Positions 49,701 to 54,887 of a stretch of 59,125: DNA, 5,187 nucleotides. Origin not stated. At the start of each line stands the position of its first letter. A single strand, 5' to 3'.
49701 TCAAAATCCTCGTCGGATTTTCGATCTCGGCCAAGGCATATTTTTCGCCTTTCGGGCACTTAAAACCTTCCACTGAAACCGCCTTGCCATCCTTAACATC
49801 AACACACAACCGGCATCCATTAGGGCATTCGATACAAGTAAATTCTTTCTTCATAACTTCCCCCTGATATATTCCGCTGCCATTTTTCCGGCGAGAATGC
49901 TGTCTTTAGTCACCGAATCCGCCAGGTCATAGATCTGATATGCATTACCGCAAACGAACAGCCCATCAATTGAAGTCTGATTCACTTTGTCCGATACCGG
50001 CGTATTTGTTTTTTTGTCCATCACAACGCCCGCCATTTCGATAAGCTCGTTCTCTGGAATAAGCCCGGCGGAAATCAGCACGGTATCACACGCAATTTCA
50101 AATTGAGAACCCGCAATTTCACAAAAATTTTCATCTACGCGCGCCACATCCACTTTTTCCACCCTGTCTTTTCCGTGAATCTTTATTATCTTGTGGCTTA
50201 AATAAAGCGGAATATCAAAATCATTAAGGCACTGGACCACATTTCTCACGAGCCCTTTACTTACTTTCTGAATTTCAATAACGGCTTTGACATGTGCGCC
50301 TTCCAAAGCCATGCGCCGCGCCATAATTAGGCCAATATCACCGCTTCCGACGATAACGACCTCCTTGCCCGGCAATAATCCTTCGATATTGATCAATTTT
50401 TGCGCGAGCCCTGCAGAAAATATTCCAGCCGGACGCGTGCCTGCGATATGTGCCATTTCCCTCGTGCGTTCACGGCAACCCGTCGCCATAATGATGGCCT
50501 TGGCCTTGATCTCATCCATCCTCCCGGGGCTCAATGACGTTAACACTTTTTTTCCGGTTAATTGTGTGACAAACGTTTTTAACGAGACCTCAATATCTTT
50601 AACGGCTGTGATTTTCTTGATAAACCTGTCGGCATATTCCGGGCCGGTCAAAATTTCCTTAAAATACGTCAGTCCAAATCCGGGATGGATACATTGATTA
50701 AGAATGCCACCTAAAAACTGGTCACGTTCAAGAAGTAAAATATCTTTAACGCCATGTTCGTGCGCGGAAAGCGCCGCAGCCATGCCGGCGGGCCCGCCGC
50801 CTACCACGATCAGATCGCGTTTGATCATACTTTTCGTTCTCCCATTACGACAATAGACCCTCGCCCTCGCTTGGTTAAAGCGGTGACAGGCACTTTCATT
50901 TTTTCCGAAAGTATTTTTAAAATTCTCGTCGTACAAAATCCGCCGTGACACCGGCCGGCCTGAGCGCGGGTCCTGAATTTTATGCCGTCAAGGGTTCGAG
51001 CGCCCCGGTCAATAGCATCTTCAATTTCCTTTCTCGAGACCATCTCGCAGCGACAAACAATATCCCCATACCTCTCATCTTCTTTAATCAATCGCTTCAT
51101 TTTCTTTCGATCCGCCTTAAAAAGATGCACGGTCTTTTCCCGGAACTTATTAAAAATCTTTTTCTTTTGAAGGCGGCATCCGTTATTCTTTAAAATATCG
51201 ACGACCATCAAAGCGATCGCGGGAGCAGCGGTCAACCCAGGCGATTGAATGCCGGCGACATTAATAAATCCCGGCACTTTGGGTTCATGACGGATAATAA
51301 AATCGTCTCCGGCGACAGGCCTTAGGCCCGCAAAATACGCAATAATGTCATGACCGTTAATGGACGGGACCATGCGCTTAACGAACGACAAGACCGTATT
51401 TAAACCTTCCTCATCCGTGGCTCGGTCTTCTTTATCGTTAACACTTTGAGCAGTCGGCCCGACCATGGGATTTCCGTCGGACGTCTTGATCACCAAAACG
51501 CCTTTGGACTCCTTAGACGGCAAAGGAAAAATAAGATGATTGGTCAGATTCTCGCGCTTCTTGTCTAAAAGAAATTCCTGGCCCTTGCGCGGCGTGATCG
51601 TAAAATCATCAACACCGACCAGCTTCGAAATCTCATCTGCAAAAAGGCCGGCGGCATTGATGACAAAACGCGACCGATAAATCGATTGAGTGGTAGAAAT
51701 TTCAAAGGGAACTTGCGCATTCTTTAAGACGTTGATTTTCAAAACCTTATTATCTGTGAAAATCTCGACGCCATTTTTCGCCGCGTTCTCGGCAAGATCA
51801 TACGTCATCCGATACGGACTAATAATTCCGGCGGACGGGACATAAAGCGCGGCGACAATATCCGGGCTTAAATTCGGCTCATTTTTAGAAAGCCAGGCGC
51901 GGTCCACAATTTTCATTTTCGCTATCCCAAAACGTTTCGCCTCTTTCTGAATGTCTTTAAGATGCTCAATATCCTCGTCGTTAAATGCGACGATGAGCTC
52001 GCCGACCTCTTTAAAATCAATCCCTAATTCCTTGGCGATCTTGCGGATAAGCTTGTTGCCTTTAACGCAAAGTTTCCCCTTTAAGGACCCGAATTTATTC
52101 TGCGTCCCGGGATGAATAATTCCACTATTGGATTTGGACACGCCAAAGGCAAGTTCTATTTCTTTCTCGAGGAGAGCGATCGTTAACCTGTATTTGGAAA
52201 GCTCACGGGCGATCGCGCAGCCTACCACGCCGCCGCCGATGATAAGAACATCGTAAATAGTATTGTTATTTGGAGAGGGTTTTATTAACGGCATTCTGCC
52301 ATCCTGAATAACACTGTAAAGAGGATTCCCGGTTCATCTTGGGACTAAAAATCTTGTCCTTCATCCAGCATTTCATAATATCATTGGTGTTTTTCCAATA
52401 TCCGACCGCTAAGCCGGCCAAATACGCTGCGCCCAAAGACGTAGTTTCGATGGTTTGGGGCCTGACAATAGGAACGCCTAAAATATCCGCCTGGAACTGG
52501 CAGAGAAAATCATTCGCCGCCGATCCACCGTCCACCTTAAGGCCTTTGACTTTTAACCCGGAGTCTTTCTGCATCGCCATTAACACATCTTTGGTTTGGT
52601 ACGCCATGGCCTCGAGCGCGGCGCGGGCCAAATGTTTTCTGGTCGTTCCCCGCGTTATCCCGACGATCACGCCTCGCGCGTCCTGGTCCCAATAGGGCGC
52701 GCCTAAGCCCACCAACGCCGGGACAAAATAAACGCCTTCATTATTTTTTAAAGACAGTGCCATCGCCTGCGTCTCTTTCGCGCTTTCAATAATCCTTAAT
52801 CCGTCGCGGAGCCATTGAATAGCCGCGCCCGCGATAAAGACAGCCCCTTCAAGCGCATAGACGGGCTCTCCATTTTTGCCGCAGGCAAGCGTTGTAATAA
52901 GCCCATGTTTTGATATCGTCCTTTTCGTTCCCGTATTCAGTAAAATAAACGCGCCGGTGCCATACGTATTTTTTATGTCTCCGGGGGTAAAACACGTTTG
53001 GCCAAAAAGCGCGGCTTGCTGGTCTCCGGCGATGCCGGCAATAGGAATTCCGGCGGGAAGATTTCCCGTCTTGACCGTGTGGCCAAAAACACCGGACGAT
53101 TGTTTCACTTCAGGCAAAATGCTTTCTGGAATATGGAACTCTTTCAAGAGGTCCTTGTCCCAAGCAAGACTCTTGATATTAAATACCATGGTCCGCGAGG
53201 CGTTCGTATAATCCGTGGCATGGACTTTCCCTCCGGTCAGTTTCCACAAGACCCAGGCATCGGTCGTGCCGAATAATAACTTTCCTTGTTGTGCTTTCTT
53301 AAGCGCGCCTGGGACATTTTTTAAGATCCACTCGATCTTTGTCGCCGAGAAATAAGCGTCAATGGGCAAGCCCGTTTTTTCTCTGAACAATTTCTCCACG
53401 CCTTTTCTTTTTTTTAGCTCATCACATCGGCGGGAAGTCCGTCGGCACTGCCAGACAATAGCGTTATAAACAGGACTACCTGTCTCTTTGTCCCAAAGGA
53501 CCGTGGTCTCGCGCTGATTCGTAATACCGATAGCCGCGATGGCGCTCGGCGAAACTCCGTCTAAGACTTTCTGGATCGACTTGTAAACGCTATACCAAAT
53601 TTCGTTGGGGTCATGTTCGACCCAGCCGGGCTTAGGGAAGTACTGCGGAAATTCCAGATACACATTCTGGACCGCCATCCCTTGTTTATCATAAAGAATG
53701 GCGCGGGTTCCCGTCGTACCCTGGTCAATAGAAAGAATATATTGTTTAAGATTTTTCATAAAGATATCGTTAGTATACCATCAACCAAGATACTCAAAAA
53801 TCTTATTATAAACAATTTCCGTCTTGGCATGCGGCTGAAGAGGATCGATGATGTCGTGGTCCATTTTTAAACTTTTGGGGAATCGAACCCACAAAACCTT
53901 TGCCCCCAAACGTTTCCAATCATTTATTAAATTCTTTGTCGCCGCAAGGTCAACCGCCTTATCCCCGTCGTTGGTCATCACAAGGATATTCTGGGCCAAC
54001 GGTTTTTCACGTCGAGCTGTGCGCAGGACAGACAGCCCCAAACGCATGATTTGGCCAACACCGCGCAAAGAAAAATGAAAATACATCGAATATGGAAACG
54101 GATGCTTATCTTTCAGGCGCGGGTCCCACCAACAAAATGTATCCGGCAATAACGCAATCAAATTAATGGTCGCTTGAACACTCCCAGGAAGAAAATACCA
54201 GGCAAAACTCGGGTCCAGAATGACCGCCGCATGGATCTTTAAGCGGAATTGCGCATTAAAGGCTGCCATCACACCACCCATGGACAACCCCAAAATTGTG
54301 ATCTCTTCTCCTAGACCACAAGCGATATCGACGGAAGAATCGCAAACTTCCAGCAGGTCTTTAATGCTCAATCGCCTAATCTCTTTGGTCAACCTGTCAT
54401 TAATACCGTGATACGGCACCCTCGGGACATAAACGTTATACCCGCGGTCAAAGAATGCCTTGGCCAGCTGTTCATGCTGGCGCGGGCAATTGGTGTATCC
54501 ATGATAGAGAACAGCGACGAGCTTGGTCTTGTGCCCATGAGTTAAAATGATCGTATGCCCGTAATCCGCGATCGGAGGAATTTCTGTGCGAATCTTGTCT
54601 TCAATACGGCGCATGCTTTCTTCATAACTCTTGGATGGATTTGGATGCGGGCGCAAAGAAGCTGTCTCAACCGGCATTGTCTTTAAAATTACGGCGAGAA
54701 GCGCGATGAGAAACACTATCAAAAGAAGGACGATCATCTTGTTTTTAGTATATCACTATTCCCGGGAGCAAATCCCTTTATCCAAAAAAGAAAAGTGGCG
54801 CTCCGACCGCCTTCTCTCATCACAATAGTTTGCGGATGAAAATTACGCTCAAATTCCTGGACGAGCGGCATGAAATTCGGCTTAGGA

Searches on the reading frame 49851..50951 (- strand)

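Call 74: search_protein_families(library=pfam, proteins=[window:49851-50951:-], max_evalue=0.001)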
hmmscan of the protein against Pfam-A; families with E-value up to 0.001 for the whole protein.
window:49851-50951:- (366 aa): 10 families
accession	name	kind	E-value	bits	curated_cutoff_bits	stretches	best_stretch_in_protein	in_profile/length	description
PF07992.20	Pyr_redox_2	-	5.1e-28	98.8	26.1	1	46-344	2-284/291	Pyridine nucleotide-disulphide oxidoreductase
PF13738.12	Pyr_redox_3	-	7.4e-20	71.8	30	2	98-335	75-305/305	Pyridine nucleotide-disulphide oxidoreductase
PF00890.30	FAD_binding_2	-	2.1e-12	47.4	20.4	1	46-82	1-36/414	FAD binding domain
PF12831.13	FAD_oxidored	-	3.7e-11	43.4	27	1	46-123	1-77/416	FAD dependent oxidoreductase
PF13450.12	NAD_binding_8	-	1.1e-08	35.7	21.9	1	49-106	1-57/68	NAD(P)-binding Rossmann-like domain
PF03486.20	HI0933_like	-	1.3e-06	28.5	50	1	46-80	2-35/244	HI0933-like protein Rossmann domain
PF01946.23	Thi4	-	1.4e-06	28.2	26.2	0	41-82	14-55/235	Thi4 family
PF00070.33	Pyr_redox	-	3.1e-06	28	22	0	198-269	2-79/82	Pyridine nucleotide-disulphide oxidoreductase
PF01494.25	FAD_binding_3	-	1.9e-05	24.5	22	0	46-76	3-32/349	FAD binding domain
PF01266.30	DAO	-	3.1e-05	24.1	27.9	1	46-81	1-35/353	FAD dependent oxidoreductase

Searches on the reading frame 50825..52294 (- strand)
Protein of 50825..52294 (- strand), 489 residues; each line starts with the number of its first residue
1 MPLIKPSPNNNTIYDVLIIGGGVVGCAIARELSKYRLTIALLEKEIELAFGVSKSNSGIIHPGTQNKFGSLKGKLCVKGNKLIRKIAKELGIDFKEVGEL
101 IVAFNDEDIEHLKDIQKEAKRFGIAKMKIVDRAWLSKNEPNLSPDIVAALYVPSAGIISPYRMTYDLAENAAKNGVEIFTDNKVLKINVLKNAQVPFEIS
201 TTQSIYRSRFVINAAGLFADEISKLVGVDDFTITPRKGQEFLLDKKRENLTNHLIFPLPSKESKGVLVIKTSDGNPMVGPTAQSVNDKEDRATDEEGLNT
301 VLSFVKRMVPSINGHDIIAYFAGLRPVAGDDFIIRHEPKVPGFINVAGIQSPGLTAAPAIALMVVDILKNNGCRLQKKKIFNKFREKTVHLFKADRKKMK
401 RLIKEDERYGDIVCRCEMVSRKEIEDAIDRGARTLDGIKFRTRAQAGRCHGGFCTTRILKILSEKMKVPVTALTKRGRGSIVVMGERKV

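Call 74: search_protein_families(library=pfam, proteins=[window:50825-52294:-], max_evalue=0.001)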
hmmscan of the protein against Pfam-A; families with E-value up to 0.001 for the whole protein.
window:50825-52294:- (489 aa): 7 families
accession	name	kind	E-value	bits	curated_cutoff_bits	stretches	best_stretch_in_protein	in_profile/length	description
PF01266.30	DAO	-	1.7e-69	235.5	27.9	1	15-366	1-352/353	FAD dependent oxidoreductase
PF04324.20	Fer2_BFD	-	6.6e-13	49.2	26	1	412-464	1-50/50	BFD-like [2Fe-2S] binding domain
PF13738.12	Pyr_redox_3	-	7.1e-07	29.2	30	0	167-219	87-136/305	Pyridine nucleotide-disulphide oxidoreductase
PF05834.18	Lycopene_cycl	-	3e-05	23.7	23.4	0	15-48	1-36/380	Lycopene cyclase protein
PF07992.20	Pyr_redox_2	-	0.00013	21.9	26.1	0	14-74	1-58/291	Pyridine nucleotide-disulphide oxidoreductase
PF13450.12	NAD_binding_8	-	0.00026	21.6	21.9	1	18-48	1-31/68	NAD(P)-binding Rossmann-like domain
PF00070.33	Pyr_redox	-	0.00093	20.1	22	0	16-48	2-34/82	Pyridine nucleotide-disulphide oxidoreductase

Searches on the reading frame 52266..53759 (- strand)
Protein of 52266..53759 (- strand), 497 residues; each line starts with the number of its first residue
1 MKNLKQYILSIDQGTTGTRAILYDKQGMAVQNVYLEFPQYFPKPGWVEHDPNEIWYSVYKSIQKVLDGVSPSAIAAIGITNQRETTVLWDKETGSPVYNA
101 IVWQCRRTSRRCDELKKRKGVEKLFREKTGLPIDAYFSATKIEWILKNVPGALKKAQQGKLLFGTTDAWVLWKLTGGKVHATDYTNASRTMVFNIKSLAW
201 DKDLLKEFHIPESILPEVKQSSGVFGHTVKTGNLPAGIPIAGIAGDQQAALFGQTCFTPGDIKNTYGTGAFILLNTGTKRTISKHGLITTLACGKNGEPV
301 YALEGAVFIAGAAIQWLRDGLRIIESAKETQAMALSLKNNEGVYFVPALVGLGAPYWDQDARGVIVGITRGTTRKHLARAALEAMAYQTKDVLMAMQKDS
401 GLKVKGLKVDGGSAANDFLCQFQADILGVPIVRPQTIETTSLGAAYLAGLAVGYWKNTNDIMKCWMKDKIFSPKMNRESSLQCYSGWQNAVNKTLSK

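Call 74: search_protein_families(library=pfam, proteins=[window:52266-53759:-], max_evalue=0.001)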
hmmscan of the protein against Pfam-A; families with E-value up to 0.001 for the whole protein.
window:52266-53759:- (497 aa): 2 families
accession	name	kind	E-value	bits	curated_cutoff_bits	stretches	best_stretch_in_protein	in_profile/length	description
PF00370.27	FGGY_N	-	2.7e-81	273.2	28.8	1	7-253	1-245/245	FGGY family of carbohydrate kinases, N-terminal domain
PF02782.22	FGGY_C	-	6.9e-47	160.2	27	1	264-451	3-197/198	FGGY family of carbohydrate kinases, C-terminal domain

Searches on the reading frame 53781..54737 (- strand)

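Call 74: search_protein_families(library=pfam, proteins=[window:53781-54737:-], max_evalue=0.001)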
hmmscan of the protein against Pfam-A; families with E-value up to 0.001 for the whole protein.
window:53781-54737:- (318 aa): 3 families
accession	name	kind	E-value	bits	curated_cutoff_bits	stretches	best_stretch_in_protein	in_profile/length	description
PF12697.13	Abhydrolase_6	-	1.4e-07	32.9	26.3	1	79-217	5-121/217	Alpha/beta hydrolase family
PF00561.26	Abhydrolase_1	-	1.4e-06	28.6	25.8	1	76-199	4-119/245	alpha/beta hydrolase fold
PF12146.15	Hydrolase_4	-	3.8e-06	26.8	27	1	71-178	3-111/239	Serine aminopeptidase, S33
